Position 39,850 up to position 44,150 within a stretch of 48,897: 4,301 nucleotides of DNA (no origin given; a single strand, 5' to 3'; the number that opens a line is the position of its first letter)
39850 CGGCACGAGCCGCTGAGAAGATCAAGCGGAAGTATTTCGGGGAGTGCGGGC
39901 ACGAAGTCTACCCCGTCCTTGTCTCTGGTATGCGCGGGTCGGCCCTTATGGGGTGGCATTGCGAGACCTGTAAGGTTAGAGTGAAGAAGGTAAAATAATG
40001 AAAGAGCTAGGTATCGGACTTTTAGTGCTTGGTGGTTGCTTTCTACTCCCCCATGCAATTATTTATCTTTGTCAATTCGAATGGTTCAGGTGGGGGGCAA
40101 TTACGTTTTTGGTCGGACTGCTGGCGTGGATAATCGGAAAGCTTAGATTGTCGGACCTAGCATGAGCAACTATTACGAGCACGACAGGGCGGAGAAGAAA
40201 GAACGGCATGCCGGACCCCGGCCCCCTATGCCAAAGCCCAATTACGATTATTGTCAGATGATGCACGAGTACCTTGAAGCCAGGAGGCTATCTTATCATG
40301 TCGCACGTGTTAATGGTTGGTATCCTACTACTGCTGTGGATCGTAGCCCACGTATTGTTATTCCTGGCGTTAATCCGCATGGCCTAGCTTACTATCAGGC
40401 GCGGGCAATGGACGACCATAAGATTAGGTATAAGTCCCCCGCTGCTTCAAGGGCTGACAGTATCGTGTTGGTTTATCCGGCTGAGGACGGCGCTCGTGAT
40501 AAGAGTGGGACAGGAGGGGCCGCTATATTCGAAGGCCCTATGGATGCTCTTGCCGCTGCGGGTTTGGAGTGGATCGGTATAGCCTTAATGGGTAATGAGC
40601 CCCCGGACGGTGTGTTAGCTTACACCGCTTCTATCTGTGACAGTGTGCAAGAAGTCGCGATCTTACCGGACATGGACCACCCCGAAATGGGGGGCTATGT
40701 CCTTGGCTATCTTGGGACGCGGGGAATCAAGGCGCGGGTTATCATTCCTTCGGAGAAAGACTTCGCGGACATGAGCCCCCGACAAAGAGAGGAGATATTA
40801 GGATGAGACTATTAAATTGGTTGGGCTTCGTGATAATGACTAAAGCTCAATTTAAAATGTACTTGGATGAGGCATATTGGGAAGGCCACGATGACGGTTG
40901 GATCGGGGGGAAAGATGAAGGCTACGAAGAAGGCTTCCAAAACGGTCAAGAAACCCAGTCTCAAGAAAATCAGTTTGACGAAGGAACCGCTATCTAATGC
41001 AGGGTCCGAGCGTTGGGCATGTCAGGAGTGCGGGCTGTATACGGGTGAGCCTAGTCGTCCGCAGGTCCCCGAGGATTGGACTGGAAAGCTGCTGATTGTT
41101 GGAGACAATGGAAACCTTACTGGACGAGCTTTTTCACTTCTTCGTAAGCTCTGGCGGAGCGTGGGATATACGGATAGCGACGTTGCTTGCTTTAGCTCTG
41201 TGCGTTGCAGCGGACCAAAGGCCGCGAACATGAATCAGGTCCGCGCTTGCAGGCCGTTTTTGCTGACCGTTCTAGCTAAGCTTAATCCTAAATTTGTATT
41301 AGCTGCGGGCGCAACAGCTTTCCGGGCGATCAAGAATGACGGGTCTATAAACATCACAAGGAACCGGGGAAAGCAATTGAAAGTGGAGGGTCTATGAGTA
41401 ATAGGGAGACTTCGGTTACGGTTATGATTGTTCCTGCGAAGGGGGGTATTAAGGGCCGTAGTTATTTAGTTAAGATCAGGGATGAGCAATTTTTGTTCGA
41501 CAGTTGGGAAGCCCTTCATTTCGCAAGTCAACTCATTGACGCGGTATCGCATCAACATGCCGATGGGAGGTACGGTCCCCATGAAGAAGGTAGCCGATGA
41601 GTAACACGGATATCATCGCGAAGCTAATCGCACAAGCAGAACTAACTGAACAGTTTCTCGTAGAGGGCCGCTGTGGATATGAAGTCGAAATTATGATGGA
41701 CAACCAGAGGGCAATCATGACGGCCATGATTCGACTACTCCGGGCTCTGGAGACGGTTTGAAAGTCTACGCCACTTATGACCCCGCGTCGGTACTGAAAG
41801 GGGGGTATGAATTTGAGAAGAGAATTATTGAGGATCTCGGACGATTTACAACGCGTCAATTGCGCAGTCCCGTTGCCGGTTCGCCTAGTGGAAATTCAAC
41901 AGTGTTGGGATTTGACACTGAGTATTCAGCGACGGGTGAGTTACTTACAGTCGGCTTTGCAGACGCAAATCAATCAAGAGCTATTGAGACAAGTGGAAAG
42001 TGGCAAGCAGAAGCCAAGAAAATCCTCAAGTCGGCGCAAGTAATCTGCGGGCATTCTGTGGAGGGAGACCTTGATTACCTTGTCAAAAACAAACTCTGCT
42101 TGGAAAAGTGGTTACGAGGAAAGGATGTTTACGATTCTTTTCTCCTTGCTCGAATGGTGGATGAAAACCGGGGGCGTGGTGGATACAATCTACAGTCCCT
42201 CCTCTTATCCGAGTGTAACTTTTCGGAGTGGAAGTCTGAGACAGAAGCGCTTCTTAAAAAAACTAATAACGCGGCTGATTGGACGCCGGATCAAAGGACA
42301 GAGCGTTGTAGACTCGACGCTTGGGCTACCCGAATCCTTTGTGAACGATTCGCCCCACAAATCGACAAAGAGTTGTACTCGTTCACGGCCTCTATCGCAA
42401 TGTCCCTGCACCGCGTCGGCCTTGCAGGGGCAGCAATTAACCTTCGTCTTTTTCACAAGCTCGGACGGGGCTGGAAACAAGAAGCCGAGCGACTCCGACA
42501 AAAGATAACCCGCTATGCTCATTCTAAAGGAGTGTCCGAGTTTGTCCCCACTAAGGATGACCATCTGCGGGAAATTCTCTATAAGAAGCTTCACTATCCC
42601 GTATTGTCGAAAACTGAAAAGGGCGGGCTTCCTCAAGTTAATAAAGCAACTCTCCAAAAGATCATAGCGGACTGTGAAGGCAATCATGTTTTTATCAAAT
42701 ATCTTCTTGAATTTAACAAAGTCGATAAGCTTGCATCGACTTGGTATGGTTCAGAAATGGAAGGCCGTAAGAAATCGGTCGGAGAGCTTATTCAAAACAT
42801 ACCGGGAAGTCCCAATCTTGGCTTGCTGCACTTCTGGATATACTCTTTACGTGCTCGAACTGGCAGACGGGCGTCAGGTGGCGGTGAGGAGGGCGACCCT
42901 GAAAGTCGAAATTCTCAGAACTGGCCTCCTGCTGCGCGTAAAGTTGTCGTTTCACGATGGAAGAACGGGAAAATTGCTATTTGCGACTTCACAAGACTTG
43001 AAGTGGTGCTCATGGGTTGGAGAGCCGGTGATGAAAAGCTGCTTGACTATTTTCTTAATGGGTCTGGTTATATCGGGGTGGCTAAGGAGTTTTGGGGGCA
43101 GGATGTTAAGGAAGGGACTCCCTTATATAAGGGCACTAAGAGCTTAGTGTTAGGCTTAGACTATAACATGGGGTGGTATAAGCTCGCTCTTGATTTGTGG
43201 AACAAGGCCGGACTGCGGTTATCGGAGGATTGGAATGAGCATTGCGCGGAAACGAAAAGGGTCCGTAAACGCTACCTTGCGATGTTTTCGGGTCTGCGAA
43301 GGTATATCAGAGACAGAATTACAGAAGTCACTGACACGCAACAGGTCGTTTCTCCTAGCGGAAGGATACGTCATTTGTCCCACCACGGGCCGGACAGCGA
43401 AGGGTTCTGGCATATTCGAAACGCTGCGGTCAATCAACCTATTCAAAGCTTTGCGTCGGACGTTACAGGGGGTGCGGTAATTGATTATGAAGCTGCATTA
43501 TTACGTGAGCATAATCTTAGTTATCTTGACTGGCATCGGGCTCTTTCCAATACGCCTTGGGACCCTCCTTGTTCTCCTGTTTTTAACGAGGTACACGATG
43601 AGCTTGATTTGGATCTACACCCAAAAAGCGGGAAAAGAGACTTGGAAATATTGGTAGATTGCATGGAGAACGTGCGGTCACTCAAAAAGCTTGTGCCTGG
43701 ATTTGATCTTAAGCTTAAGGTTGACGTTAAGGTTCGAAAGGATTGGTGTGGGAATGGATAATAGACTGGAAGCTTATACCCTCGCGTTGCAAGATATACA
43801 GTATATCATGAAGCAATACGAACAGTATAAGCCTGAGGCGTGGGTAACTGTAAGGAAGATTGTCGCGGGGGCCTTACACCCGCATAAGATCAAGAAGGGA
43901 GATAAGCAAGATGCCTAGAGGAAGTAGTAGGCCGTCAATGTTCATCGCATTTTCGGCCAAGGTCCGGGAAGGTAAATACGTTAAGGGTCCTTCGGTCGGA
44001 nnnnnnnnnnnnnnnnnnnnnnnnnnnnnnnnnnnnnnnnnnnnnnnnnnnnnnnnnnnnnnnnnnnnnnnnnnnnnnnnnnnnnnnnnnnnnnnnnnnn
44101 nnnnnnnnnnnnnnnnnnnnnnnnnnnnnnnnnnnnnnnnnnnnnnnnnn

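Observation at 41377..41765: UDG-like/PolA gene cut in-frame by a 381-bp cassette with 8-bp direct repeats and two translationally chained micro-ORFs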

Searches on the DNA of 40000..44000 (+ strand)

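Call 7: search_dna_similar(query=window:40000-44000:+, collection=phages, mode=distant)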
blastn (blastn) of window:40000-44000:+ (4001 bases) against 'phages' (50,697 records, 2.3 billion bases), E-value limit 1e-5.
No match.

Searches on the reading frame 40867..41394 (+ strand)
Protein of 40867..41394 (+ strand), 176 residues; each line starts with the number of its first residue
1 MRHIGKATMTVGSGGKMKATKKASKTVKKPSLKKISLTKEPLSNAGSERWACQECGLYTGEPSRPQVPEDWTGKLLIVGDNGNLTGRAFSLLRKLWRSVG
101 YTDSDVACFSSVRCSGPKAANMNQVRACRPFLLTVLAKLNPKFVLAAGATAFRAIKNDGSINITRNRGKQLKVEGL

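Call 4: search_protein_families(library=pfam, max_evalue=1, proteins=[window:40867-41394:+])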
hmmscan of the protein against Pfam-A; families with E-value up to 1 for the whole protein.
window:40867-41394:+ (176 aa): 1 family
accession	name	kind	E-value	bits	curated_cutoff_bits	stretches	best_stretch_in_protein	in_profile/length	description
PF03167.25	UDG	-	2.6e-08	34.5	24.3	1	74-158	9-101/141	Uracil DNA glycosylase superfamily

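Call 20: search_protein_families(library=phrogs, max_evalue=1, proteins=[window:40915-41394:+])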
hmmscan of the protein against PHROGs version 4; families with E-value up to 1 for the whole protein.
window:40915-41394:+ (160 aa): 1 family
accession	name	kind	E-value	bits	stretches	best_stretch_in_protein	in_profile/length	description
phrog_17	-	DNA, RNA and nucleotide metabolism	0.0032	16.4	1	68-157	500-596/1445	DNA polymerase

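Call 76: search_protein_families(library=ncbifam, max_evalue=1, proteins=[window:40915-41394:+])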
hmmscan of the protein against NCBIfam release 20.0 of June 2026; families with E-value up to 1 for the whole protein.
window:40915-41394:+ (160 aa): 4 families
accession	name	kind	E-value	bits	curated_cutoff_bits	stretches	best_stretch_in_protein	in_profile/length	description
NF040953.1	Arch_udg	equivalog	8.3e-07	28.7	250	1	68-158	52-148/184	type-4 uracil-DNA glycosylase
TIGR03914.1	UDG_fam_dom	hypoth_equivalog_domain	1.6e-06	28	189.95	1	104-156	141-192/231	UdgX family uracil-DNA binding protein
TIGR00758.1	UDG_fam4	subfamily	2.8e-06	27.2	125.3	1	68-157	42-132/173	uracil-DNA glycosylase, family 4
NF052587.1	SterCoASynCasI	equivalog_domain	0.025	13.1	900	1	94-150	32-87/550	steroid-22-oyl-CoA synthetase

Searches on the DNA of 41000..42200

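Call 3: search_rna_families(source=window, start=41000, end=42200, threshold=evalue, max_evalue=10, show_alignments=2)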
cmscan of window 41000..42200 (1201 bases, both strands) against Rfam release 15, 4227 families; matches with E-value up to 10: 0.
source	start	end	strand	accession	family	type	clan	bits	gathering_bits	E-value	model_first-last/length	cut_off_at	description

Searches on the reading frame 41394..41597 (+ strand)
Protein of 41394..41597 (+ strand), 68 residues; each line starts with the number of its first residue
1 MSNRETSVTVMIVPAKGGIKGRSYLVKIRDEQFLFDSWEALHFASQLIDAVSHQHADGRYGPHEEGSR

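Call 4: search_protein_families(library=pfam, max_evalue=1, proteins=[window:41394-41597:+])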
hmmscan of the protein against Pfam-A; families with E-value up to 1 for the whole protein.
window:41394-41597:+ (68 aa): 0 families

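Call 18: find_homologous_proteins(query=window:41394-41597:+, max_evalue=10)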
Query seq(68 aa) (68 aa): 1 proteins with E <= 10 among 1 candidates.
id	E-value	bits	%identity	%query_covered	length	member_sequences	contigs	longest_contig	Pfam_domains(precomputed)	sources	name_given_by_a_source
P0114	2.4e-38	146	100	100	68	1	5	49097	-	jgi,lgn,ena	-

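Call 20: search_protein_families(library=phrogs, max_evalue=1, proteins=[window:41394-41597:+])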
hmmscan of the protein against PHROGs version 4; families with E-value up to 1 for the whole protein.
seq(68 aa): 0 families

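Call 28: search_protein_representatives(protein=window:41394-41597:+)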
Query: 68 residues. Proteins with E-value up to 0.001 (for the whole library): 6; up to 1e-10: 2; up to 1e-30: 1. The best 6 are listed.
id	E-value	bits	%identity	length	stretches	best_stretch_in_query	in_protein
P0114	7.8e-39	145.8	100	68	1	1-68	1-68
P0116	2.6e-20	87.4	39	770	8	21-47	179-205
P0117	4.5e-09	51.9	48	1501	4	31-46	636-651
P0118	1.3e-05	41.0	26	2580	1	18-56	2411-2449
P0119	8.9e-05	38.4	32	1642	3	20-57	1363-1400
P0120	5.9e-04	35.8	46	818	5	17-31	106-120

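Call 29: search_protein_families(library=pfam, max_evalue=0.1, proteins=[P0116, P0117, P0118, P0119, P0120])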
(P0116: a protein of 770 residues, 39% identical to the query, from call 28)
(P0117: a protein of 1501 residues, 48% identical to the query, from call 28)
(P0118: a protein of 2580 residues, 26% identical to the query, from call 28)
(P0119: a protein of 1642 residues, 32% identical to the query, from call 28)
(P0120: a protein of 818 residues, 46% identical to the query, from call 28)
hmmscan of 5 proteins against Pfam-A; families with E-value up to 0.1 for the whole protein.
P0116 (770 aa): 4 families
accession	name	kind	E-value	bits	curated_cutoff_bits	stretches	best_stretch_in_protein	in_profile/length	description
PF18884.5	TSP3_bac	-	2.6e-07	30.8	25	0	116-130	1-15/22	Bacterial TSP3 repeat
PF13707.11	RloB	-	6.1e-05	23.7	31.5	0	473-511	109-139/195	RloB-like protein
PF05226.16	CHASE2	-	0.0079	16.2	26.3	0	364-364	92-92/257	CHASE2 domain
PF03495.19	Binary_toxB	-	0.024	15.3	25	0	115-129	1-15/78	Clostridial binary toxin B/anthrax toxin PA Ca-binding domain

P0117 (1501 aa): 17 families
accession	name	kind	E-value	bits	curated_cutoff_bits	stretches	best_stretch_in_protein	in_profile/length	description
PF12796.13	Ank_2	-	0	1021.1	27.3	22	1-92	2-87/90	Ankyrin repeats (3 copies)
PF00023.36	Ank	-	7.3e-273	864.6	21.1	42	30-62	1-33/33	Ankyrin repeat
PF13637.12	Ank_4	-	1.7e-270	866.9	22.7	40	613-662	2-50/50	Ankyrin repeats (many copies)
PF13606.12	Ank_3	-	2.8e-227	703.1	22.3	22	30-58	1-29/30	Ankyrin repeat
PF13857.12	Ank_5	-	9.4e-195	628.5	27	36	628-679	1-53/56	Ankyrin repeats (many copies)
PF23745.1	ANK_LRRK2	-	4.8e-56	188.6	27.5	6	375-459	35-113/130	LRRK2 ANK repeat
PF04760.21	IF2_N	-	6.6e-27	93.5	25.3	0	1193-1213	15-36/53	Translation initiation factor IF-2, N-terminal region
PF12122.13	Rhomboid_N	-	4.6e-24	84.9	26.2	0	175-202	9-37/86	Cytoplasmic N-terminal domain of rhomboid serine protease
PF16701.10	Ad_Cy_reg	-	9.3e-24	84.7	28.6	0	239-277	12-49/186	Adenylate cyclase regulatory domain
PF08984.16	DUF1858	-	8.3e-15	55.1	32.2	0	789-802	14-27/59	Domain of unknown function (DUF1858)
PF02602.20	HEM4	-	1.2e-12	48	27.5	0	1104-1143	105-144/231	Uroporphyrinogen-III synthase HemD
PF19107.5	DUF5794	-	1.6e-12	48.2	25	0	1174-1209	20-55/128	Family of unknown function (DUF5794)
PF15284.11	PAGK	-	6.5e-10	39.2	22.8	0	440-458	20-38/64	Phage-encoded virulence factor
PF10715.16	REGB_T4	-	1.6e-09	38.4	27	0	922-952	98-128/148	T4-page Endoribonuclease RegB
PF21483.2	CdiA_helical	-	1.8e-06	28.1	27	0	968-1005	13-50/60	Toxin CdiA-like, helical domain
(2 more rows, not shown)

P0118 (2580 aa): 3 families
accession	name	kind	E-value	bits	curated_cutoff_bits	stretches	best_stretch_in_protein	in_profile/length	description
PF01258.23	zf-dskA_traR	-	2.8e-15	56.5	24.9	0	1304-1319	12-27/36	Prokaryotic dksA/traR C4-type zinc finger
PF15182.11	OTOS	-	6.5e-11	42.4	27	0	133-149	40-56/69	Otospiralin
PF19993.5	DO-GTPase2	-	0.0015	18.6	27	0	730-762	34-66/226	Double-GTPase 2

P0119 (1642 aa): 29 families (the best 25 are shown)
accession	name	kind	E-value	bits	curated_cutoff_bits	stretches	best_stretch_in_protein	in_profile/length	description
PF12796.13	Ank_2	-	4.3e-120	393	27.3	13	465-552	1-83/90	Ankyrin repeats (3 copies)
PF13637.12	Ank_4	-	5.8e-84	274.6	22.7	12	749-796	1-48/50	Ankyrin repeats (many copies)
PF00023.36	Ank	-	6.4e-76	246.4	21.1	5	1417-1447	1-31/33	Ankyrin repeat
PF13606.12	Ank_3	-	7.2e-67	212.8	22.3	3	745-770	2-27/30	Ankyrin repeat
PF13857.12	Ank_5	-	1.1e-66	220.4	27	10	746-785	15-56/56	Ankyrin repeats (many copies)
PF24521.3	Ank_KRIT1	-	6.6e-36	123.7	80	6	607-719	17-131/149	KRIT1 ankyrin-repeats domain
PF04564.21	U-box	-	1.5e-35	121.6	21.4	2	90-151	6-67/73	U-box domain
PF23745.1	ANK_LRRK2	-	4.7e-17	62.5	27.5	1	397-482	33-114/130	LRRK2 ANK repeat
PF25786.1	HEAT_GCN1_C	-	1.6e-12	48.1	27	0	824-945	21-138/151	GCN1-like, C-terminal HEAT repeats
PF03158.18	DUF249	-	1.1e-10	42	27.4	0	357-459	2-107/192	Multigene family 530 protein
PF04353.18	Rsd_AlgQ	-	2.1e-07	31.5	35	0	614-657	62-104/150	Regulator of RNA polymerase sigma(70) subunit, Rsd/AlgQ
PF11929.14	DUF3447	-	1.9e-06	28.2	26.9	0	249-274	7-32/76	Domain of unknown function (DUF3447)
PF11789.14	zf-Nse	-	3.9e-05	23.8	27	0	87-125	10-49/57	Zinc-finger of the MIZ type in Nse subunit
PF07575.19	Nucleopor_Nup85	-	4.3e-05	22.8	22.1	0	636-726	363-451/557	Nup85 Nucleoporin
PF15906.11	zf-NOSIP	-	5.4e-05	23.7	30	1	18-51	42-75/75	Zinc-finger of nitric oxide synthase-interacting protein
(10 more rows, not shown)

P0120 (818 aa): 4 families
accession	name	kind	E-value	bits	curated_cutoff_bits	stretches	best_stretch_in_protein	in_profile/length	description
PF17164.10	DUF5122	-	1.7e-80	265.4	27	10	496-533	1-36/36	Domain of unknown function (DUF5122) beta-propeller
PF12768.13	Rax2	-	3.3e-15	56.6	28.8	2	133-163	20-49/254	Rax2 C-terminal beta propeller domain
PF14250.11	AbrB-like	-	2.7e-05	24.6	25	0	493-509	33-49/70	AbrB-like transcriptional regulator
PF07494.17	Reg_prop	-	0.00064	20.1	20.4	0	486-506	3-23/24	Two component regulator propeller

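Call 64: find_related_loci(query=window:41394-41597:+, collection=viral_contigs, flank=3000)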
Query seq(68 aa) (68 aa) in viral_contigs; peptide patterns used: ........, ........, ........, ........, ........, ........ (x = any residue, [..] = any of these).
4 stretches matched a pattern; 1 encode a relative of the query (tblastn E <= 1e-3); 1 distinct loci.
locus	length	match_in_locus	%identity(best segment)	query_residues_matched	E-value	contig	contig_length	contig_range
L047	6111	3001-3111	47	29-66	5e-5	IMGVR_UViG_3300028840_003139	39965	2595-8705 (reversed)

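Call 75: search_protein_families(library=padloc, max_evalue=1, proteins=[window:41394-41597:+])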
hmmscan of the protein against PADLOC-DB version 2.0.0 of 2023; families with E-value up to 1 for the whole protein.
seq(68 aa): 0 families

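Call 76: search_protein_families(library=ncbifam, max_evalue=1, proteins=[window:41394-41597:+])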
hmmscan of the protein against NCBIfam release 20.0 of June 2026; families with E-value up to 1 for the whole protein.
seq(68 aa): 0 families

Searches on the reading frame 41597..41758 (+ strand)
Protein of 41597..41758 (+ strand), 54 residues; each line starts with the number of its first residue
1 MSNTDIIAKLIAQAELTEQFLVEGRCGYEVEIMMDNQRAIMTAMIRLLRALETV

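Call 4: search_protein_families(library=pfam, max_evalue=1, proteins=[window:41597-41758:+])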
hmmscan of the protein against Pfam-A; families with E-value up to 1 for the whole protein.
window:41597-41758:+ (54 aa): 1 family
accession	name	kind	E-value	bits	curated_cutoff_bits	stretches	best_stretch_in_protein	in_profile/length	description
PF10798.13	YmgB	-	0.046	14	22.3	1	2-19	21-38/59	Biofilm development protein YmgB/AriR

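Call 19: find_homologous_proteins(query=window:41597-41758:+, max_evalue=10)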
Query seq(54 aa) (54 aa): 1 proteins with E <= 10 among 1 candidates.
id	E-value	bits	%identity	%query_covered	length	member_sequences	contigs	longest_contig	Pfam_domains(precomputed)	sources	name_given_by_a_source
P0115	9.5e-26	104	100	100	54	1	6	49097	-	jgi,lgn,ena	-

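Call 20: search_protein_families(library=phrogs, max_evalue=1, proteins=[window:41597-41758:+])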
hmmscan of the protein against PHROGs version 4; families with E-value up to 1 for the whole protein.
seq(54 aa): 1 family
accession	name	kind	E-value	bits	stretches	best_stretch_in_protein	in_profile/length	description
phrog_21231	-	head and packaging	0.0012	18.5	1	8-48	71-111/492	virion structural protein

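Call 63: find_related_loci(query=window:41597-41758:+, collection=viral_contigs, flank=3000)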
Query seq(54 aa) (54 aa) in viral_contigs; peptide patterns used: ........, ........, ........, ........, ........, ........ (x = any residue, [..] = any of these).
32 stretches matched a pattern, but none encodes a relative of the query by tblastn (E <= 1e-3).

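Call 75: search_protein_families(library=padloc, max_evalue=1, proteins=[window:41597-41758:+])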
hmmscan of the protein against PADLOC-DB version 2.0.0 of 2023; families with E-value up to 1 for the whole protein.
seq(54 aa): 0 families

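Call 76: search_protein_families(library=ncbifam, max_evalue=1, proteins=[window:41597-41758:+])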
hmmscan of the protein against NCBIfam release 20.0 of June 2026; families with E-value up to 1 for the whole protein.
seq(54 aa): 0 families
